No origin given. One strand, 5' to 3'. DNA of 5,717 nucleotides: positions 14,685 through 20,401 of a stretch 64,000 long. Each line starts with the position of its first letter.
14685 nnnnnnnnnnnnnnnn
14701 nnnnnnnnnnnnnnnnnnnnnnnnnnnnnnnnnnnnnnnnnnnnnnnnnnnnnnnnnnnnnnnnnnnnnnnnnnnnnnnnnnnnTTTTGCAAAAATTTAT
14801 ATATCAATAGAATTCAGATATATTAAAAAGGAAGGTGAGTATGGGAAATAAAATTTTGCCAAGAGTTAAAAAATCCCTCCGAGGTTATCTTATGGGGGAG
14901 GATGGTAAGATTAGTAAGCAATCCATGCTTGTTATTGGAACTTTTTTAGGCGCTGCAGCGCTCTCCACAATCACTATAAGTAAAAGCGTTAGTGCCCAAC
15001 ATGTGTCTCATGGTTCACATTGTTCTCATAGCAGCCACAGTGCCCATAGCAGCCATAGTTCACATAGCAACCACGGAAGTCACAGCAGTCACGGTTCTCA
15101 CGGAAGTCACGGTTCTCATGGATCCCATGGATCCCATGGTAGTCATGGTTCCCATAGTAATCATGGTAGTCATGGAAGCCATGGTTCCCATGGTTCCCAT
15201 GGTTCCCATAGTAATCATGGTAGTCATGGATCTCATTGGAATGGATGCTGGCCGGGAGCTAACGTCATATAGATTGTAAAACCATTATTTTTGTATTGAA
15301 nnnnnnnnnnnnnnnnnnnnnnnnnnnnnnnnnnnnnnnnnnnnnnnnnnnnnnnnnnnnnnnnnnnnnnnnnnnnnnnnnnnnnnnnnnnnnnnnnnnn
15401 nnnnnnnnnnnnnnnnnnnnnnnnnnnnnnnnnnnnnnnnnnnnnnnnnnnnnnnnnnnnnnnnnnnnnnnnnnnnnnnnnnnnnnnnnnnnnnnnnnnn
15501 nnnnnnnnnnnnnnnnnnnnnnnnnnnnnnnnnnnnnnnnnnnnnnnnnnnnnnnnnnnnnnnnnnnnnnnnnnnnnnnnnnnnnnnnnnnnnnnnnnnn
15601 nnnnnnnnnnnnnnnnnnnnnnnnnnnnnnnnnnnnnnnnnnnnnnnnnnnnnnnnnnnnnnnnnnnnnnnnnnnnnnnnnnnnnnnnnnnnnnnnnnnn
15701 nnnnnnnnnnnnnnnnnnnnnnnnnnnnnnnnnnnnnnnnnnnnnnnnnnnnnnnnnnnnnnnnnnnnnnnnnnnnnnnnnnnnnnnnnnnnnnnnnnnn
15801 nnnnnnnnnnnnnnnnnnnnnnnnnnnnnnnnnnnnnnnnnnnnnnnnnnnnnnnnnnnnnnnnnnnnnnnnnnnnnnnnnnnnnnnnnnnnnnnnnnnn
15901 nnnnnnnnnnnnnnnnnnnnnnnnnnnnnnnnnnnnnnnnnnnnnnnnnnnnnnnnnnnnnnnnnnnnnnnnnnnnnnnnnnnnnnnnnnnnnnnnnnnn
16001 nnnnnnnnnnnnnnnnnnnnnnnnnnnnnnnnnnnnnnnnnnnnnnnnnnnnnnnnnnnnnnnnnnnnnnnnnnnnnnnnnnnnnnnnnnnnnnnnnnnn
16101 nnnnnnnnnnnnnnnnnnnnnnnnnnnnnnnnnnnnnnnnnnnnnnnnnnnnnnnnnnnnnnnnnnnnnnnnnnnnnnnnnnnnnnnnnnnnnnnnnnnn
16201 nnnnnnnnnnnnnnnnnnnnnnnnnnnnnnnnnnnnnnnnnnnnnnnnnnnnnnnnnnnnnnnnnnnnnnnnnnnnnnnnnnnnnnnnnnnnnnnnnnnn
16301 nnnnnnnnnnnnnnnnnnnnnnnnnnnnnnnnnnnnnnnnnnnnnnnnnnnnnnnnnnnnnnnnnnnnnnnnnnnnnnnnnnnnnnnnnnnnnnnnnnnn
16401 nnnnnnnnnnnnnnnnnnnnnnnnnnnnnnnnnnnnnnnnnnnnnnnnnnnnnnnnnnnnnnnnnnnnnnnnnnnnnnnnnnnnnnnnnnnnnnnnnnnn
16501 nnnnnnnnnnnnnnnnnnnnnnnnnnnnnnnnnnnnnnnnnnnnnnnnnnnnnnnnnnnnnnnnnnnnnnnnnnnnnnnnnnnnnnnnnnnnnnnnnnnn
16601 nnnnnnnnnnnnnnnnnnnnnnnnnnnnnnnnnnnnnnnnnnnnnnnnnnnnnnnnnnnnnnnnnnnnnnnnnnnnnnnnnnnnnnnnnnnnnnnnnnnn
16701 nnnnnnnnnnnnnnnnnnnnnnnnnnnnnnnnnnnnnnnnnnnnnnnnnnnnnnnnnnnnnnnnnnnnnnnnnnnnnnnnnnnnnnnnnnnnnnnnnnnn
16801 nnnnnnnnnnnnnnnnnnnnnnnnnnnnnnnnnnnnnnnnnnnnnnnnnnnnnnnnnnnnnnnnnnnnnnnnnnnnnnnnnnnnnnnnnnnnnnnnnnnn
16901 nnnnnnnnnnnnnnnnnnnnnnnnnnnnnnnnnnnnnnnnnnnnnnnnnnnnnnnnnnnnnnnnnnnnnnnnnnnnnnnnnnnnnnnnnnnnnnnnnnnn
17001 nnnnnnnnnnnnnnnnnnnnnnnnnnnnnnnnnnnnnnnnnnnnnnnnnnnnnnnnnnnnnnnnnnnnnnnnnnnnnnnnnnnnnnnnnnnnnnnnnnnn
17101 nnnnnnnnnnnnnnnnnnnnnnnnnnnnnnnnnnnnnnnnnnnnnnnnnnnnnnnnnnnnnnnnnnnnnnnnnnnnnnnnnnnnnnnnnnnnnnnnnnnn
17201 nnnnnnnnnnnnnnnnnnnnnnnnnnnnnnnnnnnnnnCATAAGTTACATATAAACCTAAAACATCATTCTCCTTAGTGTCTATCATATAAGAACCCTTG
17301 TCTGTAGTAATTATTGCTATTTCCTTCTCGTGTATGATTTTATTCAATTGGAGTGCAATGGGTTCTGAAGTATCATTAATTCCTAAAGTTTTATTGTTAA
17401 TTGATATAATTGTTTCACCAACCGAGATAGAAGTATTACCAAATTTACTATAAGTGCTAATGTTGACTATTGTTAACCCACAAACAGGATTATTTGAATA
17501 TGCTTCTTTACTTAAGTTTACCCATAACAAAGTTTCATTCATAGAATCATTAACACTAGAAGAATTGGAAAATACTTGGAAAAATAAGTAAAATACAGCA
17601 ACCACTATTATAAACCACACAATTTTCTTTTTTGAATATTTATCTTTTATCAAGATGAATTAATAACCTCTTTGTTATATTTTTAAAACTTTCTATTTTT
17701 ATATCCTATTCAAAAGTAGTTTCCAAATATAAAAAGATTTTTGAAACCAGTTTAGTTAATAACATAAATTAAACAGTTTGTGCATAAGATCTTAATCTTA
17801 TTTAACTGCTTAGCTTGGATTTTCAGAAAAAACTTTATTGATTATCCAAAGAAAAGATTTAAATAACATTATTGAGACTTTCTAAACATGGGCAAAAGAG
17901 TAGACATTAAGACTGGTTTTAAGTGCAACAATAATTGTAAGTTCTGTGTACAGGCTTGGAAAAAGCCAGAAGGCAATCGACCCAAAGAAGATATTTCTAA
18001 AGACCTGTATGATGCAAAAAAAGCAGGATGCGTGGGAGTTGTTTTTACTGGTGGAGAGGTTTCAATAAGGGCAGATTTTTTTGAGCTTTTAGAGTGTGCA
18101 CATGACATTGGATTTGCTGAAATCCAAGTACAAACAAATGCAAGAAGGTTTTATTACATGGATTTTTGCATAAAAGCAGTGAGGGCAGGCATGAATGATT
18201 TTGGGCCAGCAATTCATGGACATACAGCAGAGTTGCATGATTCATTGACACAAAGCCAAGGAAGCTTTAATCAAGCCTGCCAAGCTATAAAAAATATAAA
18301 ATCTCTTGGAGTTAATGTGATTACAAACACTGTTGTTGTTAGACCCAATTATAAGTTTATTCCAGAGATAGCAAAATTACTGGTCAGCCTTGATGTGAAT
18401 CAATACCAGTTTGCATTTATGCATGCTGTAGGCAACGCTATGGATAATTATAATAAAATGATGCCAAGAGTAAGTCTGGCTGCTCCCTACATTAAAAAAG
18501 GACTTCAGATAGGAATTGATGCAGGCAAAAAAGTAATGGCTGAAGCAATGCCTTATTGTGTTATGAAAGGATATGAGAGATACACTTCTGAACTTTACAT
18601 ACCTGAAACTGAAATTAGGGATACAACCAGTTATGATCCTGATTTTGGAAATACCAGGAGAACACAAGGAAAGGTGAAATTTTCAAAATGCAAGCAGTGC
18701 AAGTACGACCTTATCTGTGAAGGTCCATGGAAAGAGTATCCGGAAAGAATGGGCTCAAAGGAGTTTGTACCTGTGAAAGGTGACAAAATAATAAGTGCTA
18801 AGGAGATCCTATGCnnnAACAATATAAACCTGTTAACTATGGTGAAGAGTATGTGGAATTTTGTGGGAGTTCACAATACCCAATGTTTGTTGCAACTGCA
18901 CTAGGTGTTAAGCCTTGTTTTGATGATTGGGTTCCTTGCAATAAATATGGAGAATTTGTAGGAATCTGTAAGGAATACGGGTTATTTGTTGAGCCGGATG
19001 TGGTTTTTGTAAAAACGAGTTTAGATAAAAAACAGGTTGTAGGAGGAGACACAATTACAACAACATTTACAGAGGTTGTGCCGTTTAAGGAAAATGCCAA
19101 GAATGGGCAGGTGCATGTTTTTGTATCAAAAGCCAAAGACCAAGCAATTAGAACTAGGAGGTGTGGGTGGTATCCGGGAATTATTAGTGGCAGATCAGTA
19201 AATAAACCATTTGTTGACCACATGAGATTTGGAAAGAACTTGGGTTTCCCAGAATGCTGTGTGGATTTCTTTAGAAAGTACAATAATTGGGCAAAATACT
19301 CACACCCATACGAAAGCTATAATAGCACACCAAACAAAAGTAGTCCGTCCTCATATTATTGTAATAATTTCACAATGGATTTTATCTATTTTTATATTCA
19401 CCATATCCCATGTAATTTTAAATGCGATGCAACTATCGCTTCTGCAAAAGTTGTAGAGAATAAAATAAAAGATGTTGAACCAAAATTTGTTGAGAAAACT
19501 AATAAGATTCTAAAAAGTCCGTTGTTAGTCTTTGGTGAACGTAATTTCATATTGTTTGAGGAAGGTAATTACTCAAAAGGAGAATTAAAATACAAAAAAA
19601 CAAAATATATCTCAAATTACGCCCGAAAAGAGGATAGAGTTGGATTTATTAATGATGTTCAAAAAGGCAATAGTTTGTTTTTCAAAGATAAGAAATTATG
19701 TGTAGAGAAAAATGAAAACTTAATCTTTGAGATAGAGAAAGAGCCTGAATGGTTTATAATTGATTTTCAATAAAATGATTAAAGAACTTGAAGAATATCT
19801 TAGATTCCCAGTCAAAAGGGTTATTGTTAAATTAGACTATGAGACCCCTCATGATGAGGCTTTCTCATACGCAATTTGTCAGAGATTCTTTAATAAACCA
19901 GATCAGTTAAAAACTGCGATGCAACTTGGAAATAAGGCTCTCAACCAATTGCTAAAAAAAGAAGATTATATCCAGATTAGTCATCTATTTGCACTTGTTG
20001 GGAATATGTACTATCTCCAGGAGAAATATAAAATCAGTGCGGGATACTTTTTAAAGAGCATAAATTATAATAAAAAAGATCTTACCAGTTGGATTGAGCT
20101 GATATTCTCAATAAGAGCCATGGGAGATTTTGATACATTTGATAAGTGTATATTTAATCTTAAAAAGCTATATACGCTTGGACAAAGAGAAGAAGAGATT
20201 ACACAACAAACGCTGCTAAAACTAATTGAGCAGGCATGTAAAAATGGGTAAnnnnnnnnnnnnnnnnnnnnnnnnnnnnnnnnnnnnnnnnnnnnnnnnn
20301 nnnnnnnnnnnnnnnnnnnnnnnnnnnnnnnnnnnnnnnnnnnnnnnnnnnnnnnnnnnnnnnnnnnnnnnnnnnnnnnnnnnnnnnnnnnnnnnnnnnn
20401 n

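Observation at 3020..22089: Nineteen-kb radical-SAM super-island: ten radical-SAM genes including seven MoaA/PqqE-like paralogs sharing a private C-terminal motif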

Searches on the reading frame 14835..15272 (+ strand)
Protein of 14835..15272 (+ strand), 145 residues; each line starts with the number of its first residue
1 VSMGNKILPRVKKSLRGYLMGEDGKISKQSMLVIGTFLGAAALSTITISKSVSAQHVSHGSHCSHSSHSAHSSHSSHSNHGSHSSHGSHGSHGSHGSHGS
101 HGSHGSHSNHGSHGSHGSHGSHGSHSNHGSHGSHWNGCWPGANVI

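Call 7: search_protein_families(library=ncbifam, proteins=[window:14835-15272:+], max_evalue=0.01)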
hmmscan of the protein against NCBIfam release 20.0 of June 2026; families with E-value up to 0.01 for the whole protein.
window:14835-15272:+ (145 aa): 5 families
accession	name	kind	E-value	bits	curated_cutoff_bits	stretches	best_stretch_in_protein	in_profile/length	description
NF038313.3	HisXaaSer_A4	exception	4.6e-25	88.3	55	2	8-106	2-92/93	His-Xaa-Ser repeat protein HxsA4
NF038309.1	HisXaaSer_A3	equivalog_domain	1.9e-16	59.6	65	0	8-89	2-79/81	His-Xaa-Ser repeat protein HxsA3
NF038329.2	gly_rich_SclB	equivalog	5.8e-08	32.1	325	1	76-132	136-192/442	LPXTG-anchored collagen-like adhesin Scl2/SclB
NF038330.1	adhesin_SclA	exception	6.8e-07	29.3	400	1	72-132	129-189/405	LPXTG-anchored collagen-like adhesin Scl1/SclA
NF046116.1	adhesin_Lcl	equivalog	7.9e-06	24.7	500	1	78-132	75-129/431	collagen-like adhesin Lcl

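Call 8: search_protein_families(library=pfam, proteins=[window:14835-15272:+], max_evalue=0.01)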
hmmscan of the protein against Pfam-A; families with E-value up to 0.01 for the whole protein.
window:14835-15272:+ (145 aa): 1 family
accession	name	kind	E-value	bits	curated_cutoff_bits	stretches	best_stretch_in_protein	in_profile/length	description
PF01391.23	Collagen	-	1.1e-06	28.7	27.2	1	83-132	6-55/60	Collagen triple helix repeat (20 copies)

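Call 43: search_protein_families(library=padloc, proteins=[window:14835-15272:+], max_evalue=0.001)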
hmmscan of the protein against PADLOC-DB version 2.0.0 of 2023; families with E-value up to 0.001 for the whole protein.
window:14835-15272:+ (145 aa): 0 families

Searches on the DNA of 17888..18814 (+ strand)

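Call 82: search_rna_families(source=L015, start=1, end=8200, threshold=gathering)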
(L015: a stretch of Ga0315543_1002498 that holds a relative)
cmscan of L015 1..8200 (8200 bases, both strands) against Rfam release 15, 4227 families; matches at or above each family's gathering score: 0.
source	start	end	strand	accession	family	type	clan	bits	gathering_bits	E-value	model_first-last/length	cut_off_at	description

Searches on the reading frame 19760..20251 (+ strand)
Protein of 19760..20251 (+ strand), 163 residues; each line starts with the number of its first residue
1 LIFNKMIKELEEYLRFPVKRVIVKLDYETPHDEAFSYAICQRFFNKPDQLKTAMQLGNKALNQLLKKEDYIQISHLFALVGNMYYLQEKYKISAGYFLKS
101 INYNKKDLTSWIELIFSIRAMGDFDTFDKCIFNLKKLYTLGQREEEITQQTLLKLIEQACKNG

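Call 8: search_protein_families(library=pfam, proteins=[window:19760-20251:+], max_evalue=0.01)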
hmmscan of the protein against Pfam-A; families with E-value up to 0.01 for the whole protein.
window:19760-20251:+ (163 aa): 0 families

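Call 12: search_protein_families(library=ncbifam, proteins=[window:19760-20251:+], max_evalue=0.001)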
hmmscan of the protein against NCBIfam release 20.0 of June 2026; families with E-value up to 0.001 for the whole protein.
window:19760-20251:+ (163 aa): 1 family
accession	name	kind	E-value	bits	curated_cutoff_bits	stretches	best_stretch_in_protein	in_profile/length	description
NF053779.1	BT3442_fam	equivalog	0.00098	17.9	940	0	44-116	192-264/563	BT3442 family protein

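Call 83: search_protein_families(library=pfam, proteins=[window:19760-20251:+], max_evalue=1)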
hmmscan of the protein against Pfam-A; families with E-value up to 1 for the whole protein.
window:19760-20251:+ (163 aa): 2 families
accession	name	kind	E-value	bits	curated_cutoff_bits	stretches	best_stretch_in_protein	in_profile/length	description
PF19156.5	DUF5838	-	0.013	15.3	28.8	1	44-134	131-221/289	Family of unknown function (DUF5838)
PF04049.19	ANAPC8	-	0.03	14.3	23.8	1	61-146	148-244/267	Anaphase promoting complex subunit 8 / Cdc23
